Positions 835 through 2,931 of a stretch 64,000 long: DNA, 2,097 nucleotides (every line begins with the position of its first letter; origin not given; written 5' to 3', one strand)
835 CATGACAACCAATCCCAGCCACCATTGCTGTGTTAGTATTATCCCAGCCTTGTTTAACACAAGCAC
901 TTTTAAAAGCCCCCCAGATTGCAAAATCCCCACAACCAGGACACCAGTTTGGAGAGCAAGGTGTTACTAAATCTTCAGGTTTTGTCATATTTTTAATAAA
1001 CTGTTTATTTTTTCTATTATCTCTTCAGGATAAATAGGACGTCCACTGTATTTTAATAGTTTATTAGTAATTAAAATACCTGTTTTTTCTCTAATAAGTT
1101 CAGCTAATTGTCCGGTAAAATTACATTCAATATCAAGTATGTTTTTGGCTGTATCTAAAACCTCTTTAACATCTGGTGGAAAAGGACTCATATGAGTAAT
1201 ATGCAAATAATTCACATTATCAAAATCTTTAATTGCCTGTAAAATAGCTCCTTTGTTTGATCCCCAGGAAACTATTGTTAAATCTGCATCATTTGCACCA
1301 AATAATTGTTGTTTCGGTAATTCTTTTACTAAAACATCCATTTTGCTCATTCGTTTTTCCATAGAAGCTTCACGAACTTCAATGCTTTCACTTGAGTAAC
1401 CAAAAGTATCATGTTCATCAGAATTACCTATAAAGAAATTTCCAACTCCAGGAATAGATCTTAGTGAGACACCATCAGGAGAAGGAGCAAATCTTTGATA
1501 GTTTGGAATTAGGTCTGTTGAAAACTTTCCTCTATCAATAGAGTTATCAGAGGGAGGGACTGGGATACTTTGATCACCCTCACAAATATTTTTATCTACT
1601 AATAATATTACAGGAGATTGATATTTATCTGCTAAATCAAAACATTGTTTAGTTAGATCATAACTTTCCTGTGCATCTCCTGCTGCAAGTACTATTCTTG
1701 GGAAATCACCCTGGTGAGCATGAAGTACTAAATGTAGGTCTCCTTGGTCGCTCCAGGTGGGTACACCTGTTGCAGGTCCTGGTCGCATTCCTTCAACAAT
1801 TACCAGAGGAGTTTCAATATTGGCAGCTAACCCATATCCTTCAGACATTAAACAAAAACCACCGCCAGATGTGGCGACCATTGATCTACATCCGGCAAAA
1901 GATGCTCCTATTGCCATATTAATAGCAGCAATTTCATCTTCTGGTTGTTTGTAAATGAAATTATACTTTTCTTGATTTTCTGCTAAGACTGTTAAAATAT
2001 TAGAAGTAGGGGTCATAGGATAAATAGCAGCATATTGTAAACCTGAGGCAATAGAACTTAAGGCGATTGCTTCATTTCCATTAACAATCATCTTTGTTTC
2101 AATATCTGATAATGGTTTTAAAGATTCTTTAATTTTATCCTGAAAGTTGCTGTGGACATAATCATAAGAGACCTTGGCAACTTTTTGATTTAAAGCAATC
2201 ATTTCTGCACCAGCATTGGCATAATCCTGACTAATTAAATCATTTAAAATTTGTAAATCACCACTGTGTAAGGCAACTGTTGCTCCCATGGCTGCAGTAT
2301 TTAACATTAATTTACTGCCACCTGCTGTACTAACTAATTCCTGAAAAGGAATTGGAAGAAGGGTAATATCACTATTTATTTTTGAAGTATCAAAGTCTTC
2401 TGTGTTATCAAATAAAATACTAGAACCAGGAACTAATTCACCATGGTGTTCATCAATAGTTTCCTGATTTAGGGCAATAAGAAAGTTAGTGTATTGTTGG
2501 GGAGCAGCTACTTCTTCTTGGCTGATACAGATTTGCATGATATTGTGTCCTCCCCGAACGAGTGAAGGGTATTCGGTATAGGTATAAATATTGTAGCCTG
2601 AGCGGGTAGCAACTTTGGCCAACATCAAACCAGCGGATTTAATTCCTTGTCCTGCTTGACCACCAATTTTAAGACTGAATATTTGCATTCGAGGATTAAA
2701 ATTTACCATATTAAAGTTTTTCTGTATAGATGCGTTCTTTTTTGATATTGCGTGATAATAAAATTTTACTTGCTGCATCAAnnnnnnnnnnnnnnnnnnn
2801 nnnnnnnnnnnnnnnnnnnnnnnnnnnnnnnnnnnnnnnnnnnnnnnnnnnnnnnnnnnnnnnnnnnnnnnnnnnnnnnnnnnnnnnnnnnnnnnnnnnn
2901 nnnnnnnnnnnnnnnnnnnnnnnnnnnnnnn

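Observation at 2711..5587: Host: ADP-forming acetyl-CoA synthetase fused to an FNR-like FAD/NAD(P) reductase domain, in an operon with OFOR alpha and beta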

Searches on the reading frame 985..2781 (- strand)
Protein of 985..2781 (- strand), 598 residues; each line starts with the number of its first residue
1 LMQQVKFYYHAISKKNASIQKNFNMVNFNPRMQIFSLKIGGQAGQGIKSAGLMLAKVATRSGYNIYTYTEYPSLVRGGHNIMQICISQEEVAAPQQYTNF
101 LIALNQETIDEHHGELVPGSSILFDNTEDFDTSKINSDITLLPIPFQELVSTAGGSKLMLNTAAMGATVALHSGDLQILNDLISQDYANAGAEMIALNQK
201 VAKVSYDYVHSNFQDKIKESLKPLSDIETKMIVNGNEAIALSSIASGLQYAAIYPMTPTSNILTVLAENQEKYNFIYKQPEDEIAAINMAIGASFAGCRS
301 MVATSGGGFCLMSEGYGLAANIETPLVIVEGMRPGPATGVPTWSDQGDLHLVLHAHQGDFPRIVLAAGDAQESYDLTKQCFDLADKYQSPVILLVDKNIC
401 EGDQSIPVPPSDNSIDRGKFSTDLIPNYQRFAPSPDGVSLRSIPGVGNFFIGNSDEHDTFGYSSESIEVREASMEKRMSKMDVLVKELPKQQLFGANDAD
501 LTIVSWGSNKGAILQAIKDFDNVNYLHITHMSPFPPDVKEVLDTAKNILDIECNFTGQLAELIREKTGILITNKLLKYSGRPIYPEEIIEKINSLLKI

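Call 6: search_protein_families(library=pfam, proteins=[window:985-2781:-], max_evalue=0.01)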
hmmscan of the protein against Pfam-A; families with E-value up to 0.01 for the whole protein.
window:985-2781:- (598 aa): 2 families
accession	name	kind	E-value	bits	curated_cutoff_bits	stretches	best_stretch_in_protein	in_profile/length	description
PF01855.24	POR_N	-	7e-48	163.8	27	1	244-416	4-175/231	Pyruvate flavodoxin/ferredoxin oxidoreductase, thiamine diP-bdg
PF01558.24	POR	-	3.2e-29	102.7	27.4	1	43-206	1-172/173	Pyruvate ferredoxin/flavodoxin oxidoreductase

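Call 7: search_protein_families(library=ncbifam, proteins=[window:985-2781:-], max_evalue=0.01)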
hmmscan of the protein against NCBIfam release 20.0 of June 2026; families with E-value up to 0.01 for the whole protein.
window:985-2781:- (598 aa): 16 families
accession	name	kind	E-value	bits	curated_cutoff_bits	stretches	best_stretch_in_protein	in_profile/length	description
TIGR03710.1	OAFO_sf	subfamily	1e-178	595.5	482.75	1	35-592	2-561/561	2-oxoacid:acceptor oxidoreductase subunit alpha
NF041170.1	Oxoac_fdxalpha_Archa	equivalog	6.7e-131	437.7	800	2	157-597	166-624/636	2-oxoacid:ferredoxin oxidoreductase subunit alpha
NF006412.0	PRK08659.1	equivalog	7.8e-71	239.2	411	1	229-594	4-375/378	2-oxoacid:acceptor oxidoreductase subunit alpha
NF007206.0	PRK09627.1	equivalog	5.5e-60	203.3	579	1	230-594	3-374/375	2-oxoglutarate synthase subunit alpha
NF005507.0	PRK07119.1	subfamily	3.1e-47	161.1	399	2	229-406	3-180/352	3-methyl-2-oxobutanoate dehydrogenase subunit VorB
TIGR03336.1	IOR_alpha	equivalog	7e-20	70.9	650.9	1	232-422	4-188/595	indolepyruvate ferredoxin oxidoreductase subunit alpha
NF040682.1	PorA_Arch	equivalog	3.7e-18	65.6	550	1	231-591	4-367/387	pyruvate synthase subunit PorA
NF006232.0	PRK08366.1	equivalog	4.9e-18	64.9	646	1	229-394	6-167/394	2-ketoisovalerate ferredoxin oxidoreductase subunit alpha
NF007201.0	PRK09622.1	equivalog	2e-12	46.7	590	1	228-518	8-287/405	2-oxoacid:ferredoxin oxidoreductase subunit alpha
NF006233.0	PRK08367.1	equivalog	2e-12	46.7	625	1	230-555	4-323/394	pyruvate ferredoxin oxidoreductase subunit alpha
NF045764.1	PhenlGlyoxDHPadG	equivalog_domain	2.1e-12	46.2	700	1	231-395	3-161/398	NADH-dependent phenylglyoxylate dehydrogenase subunit alpha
NF006211.0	PRK08338.1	equivalog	6.2e-10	38.8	239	1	37-170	3-131/170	2-oxoacid:ferredoxin oxidoreductase subunit gamma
NF006323.0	PRK08537.1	equivalog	7.2e-09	35.2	235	1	37-171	5-142/181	2-oxoacid:ferredoxin oxidoreductase subunit gamma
NF006275.0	PRK08441.1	equivalog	2.2e-07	30.6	216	1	36-151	4-122/185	2-oxoglutarate-acceptor oxidoreductase subunit OorC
TIGR02176.1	pyruv_ox_red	equivalog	0.00056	17.9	911.35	1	232-521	3-287/1167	pyruvate:ferredoxin (flavodoxin) oxidoreductase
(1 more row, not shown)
